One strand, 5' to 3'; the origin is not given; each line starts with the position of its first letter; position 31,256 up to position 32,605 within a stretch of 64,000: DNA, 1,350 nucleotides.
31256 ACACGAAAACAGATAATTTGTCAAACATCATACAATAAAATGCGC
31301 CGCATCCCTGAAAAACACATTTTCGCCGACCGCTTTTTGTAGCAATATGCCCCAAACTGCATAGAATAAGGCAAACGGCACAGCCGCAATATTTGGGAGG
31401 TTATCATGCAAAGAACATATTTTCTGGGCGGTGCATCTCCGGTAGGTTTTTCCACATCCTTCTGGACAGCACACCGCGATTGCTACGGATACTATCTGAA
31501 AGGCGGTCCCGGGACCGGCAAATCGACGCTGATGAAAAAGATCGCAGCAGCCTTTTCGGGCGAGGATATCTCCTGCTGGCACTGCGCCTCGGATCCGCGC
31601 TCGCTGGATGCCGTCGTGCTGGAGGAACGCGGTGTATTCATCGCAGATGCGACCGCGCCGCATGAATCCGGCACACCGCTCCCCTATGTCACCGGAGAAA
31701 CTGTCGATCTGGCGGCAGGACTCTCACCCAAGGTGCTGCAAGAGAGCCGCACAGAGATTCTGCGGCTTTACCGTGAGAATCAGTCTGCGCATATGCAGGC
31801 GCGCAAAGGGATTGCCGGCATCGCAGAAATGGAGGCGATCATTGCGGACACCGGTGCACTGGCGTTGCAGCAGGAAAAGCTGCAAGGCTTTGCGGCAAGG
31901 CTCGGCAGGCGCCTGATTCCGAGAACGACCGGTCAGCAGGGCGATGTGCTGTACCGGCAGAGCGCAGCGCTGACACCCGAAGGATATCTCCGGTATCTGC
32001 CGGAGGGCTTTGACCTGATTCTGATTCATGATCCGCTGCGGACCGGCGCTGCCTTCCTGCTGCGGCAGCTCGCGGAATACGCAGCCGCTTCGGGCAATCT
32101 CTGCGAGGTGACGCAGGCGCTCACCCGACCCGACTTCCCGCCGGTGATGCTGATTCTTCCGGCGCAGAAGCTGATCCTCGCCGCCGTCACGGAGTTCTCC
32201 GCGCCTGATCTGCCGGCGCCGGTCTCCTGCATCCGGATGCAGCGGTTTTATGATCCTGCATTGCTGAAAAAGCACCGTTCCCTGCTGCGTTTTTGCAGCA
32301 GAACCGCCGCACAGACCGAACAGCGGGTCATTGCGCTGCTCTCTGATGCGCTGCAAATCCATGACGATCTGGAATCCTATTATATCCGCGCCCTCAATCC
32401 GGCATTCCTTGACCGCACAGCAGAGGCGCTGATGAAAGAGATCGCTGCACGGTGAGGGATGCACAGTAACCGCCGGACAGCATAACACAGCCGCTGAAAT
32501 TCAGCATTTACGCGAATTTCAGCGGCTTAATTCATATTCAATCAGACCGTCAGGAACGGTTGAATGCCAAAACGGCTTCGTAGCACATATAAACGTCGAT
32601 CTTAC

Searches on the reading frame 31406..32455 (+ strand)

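Call 104: search_protein_families(library=pfam, proteins=[window:31406-32455:+], max_evalue=0.01)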
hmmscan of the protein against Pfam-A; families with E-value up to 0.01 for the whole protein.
window:31406-32455:+ (349 aa): 4 families
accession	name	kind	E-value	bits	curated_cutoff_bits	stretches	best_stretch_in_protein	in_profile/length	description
PF20720.3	nSTAND3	-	0.00049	20.3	27.2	1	31-81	22-72/155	Novel STAND NTPase 3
PF13604.12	AAA_30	-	0.0035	17.5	27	1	31-65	23-57/191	AAA domain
PF18751.7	Ploopntkinase3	-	0.0062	16.5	27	1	30-57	7-34/187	P-loop Nucleotide Kinase3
PF13521.12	AAA_28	-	0.0085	16.8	27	0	30-50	3-23/164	AAA domain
